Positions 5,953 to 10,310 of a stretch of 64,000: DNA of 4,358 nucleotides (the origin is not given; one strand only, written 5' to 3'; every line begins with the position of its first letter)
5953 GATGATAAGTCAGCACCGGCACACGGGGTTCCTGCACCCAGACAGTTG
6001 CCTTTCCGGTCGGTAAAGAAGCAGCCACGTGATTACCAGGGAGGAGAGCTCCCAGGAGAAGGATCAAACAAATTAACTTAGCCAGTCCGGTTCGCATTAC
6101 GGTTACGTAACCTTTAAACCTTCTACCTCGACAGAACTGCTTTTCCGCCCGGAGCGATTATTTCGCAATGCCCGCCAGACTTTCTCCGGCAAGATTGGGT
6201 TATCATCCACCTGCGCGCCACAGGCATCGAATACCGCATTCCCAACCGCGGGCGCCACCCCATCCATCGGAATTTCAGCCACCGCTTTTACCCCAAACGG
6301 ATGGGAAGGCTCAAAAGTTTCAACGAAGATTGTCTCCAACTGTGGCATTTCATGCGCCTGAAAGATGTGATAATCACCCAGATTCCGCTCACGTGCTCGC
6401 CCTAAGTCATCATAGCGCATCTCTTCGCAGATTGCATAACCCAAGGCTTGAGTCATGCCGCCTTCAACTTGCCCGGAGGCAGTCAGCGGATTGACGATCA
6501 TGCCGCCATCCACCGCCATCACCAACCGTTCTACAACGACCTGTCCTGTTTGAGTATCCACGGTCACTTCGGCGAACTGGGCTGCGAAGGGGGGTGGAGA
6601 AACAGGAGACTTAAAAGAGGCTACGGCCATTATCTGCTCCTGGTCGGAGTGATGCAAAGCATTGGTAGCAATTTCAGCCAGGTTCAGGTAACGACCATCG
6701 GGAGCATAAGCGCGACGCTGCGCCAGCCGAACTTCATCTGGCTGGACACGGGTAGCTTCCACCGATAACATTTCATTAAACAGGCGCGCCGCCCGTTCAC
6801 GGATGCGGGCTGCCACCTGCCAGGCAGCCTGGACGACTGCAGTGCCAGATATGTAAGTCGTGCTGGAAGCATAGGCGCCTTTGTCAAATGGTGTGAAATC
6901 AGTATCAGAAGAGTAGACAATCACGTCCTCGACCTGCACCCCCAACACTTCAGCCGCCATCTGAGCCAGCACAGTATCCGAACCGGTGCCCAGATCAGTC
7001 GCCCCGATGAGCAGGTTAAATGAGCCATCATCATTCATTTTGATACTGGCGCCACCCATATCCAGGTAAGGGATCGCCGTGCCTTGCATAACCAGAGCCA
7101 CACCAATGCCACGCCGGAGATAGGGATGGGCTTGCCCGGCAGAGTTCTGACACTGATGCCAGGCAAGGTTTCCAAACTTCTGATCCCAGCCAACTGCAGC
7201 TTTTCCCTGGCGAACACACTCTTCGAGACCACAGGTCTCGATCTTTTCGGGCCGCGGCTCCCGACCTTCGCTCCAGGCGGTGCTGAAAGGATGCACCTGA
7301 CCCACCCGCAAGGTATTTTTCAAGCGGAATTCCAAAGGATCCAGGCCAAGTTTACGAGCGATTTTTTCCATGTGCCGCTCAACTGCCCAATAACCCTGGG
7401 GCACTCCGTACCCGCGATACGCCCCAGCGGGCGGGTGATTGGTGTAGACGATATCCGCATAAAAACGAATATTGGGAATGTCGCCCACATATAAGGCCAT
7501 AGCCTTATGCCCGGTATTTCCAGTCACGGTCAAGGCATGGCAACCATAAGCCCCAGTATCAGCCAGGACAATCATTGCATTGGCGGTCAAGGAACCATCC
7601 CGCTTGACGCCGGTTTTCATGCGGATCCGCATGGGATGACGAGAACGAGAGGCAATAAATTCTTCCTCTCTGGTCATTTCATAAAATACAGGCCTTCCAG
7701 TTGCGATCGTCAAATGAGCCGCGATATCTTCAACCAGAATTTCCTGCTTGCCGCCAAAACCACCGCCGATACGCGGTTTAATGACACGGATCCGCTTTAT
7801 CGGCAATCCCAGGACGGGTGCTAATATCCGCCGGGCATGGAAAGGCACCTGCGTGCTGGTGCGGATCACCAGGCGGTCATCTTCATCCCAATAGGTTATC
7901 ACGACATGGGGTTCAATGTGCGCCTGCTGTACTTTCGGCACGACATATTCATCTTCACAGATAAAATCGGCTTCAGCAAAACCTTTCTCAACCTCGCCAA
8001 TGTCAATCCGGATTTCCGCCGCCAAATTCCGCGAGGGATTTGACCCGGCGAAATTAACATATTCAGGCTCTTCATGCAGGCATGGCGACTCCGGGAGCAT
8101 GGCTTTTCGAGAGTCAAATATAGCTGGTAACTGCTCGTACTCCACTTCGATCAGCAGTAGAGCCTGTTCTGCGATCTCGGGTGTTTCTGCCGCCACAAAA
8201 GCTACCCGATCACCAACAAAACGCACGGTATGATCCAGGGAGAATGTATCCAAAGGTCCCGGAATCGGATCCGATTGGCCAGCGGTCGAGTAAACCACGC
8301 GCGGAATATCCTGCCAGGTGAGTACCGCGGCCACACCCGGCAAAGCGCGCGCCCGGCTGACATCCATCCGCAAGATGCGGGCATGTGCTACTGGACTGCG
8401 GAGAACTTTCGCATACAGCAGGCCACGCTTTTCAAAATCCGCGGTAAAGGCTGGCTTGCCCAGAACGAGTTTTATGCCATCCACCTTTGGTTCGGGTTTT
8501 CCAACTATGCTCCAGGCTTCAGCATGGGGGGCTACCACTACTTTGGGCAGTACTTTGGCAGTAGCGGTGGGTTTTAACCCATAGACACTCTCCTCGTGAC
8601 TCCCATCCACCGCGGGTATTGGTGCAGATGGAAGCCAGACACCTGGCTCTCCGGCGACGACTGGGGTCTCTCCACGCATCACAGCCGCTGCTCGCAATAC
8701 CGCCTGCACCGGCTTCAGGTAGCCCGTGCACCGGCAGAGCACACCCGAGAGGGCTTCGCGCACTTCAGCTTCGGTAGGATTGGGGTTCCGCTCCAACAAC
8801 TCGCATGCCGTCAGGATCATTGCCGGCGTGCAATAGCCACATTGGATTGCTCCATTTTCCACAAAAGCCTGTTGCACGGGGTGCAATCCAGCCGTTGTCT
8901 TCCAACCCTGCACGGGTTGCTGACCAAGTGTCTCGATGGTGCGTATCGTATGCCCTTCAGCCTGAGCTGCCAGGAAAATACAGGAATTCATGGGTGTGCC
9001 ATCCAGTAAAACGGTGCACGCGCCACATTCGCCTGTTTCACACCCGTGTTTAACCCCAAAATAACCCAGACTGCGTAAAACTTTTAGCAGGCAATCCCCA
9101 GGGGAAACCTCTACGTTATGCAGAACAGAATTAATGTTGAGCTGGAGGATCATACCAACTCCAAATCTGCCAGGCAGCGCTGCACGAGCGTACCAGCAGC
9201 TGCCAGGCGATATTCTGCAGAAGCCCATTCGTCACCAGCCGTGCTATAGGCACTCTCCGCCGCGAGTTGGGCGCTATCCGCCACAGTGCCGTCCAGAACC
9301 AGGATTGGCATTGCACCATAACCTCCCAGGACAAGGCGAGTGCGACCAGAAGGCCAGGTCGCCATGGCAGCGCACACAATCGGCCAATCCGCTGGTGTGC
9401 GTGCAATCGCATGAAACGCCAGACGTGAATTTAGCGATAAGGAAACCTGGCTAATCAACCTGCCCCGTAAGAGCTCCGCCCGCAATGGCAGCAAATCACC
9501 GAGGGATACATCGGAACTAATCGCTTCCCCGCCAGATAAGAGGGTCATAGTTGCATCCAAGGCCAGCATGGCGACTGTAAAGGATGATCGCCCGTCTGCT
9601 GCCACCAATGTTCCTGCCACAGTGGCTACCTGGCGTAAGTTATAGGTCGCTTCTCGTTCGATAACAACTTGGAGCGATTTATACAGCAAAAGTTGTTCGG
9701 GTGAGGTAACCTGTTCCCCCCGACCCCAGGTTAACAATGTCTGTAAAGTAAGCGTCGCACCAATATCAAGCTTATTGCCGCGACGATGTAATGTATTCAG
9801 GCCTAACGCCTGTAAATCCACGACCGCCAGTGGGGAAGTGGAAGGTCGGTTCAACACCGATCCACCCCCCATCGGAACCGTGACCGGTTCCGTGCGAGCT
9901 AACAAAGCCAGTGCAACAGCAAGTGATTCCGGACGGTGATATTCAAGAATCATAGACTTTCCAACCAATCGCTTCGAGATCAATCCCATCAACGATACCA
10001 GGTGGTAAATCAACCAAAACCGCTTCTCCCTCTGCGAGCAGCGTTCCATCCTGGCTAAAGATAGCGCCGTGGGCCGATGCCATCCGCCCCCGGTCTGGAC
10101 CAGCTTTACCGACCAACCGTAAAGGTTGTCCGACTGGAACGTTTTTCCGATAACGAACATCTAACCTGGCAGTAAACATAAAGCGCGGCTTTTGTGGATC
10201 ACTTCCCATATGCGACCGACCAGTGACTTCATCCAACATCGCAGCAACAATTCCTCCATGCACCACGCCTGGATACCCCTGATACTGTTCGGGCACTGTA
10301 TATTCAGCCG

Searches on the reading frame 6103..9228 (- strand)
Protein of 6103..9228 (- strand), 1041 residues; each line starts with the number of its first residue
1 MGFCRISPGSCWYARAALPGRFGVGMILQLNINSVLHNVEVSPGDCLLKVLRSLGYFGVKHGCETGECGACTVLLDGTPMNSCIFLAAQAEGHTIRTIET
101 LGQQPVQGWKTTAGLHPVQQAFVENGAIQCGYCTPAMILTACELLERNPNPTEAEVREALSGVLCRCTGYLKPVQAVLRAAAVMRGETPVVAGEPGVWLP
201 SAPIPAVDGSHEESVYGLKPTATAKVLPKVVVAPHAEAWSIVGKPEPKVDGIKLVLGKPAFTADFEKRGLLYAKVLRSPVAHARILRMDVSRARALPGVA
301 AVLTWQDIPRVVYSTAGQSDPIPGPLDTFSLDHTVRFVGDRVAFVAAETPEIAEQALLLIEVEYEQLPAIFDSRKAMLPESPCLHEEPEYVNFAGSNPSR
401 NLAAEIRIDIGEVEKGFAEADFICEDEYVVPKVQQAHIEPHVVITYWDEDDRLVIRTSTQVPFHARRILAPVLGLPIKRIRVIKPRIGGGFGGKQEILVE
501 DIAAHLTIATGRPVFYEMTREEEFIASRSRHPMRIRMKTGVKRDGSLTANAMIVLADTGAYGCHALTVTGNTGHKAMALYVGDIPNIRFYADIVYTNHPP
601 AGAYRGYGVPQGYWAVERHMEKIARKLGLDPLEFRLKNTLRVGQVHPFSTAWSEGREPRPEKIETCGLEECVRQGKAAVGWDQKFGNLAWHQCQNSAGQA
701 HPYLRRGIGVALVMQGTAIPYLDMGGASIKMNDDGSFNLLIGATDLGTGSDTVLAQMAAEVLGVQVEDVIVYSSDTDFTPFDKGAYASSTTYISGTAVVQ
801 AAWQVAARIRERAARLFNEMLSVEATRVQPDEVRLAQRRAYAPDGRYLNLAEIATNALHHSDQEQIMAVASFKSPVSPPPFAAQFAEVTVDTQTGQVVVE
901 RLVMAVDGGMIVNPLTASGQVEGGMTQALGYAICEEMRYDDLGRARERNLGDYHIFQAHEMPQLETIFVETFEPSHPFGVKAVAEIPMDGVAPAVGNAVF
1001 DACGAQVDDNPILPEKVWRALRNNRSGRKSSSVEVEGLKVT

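Call 17: search_protein_families(library=pfam, proteins=[window:6103-9228:-], max_evalue=0.00001)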
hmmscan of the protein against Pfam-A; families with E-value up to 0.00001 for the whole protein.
window:6103-9228:- (1041 aa): 5 families
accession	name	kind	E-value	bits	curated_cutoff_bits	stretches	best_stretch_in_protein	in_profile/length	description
PF02738.23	MoCoBD_1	-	1.3e-82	277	27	1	400-638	8-243/244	Molybdopterin cofactor-binding domain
PF20256.3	MoCoBD_2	-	3.7e-70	237.1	27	1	695-962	13-283/283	Molybdopterin cofactor-binding domain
PF01799.25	Fer2_2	-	1.7e-28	99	30.3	1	107-177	3-74/75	[2Fe-2S] binding domain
PF01315.27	Ald_Xan_dh_C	-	5.2e-26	91.6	31.3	1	257-368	2-110/110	Aldehyde oxidase and xanthine dehydrogenase, a/b hammerhead domain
PF00111.32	Fer2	-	2.3e-07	31.1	21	1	32-82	3-54/77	2Fe-2S iron-sulfur cluster binding domain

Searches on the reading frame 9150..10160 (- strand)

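Call 17: search_protein_families(library=pfam, proteins=[window:9150-10160:-], max_evalue=0.00001)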
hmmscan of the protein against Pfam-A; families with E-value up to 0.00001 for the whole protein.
window:9150-10160:- (336 aa): 1 family
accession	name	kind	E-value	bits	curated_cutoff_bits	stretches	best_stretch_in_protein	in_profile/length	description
PF00941.27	FAD_binding_5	-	9.3e-16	58.5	27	1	72-240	3-166/170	FAD binding domain in molybdopterin dehydrogenase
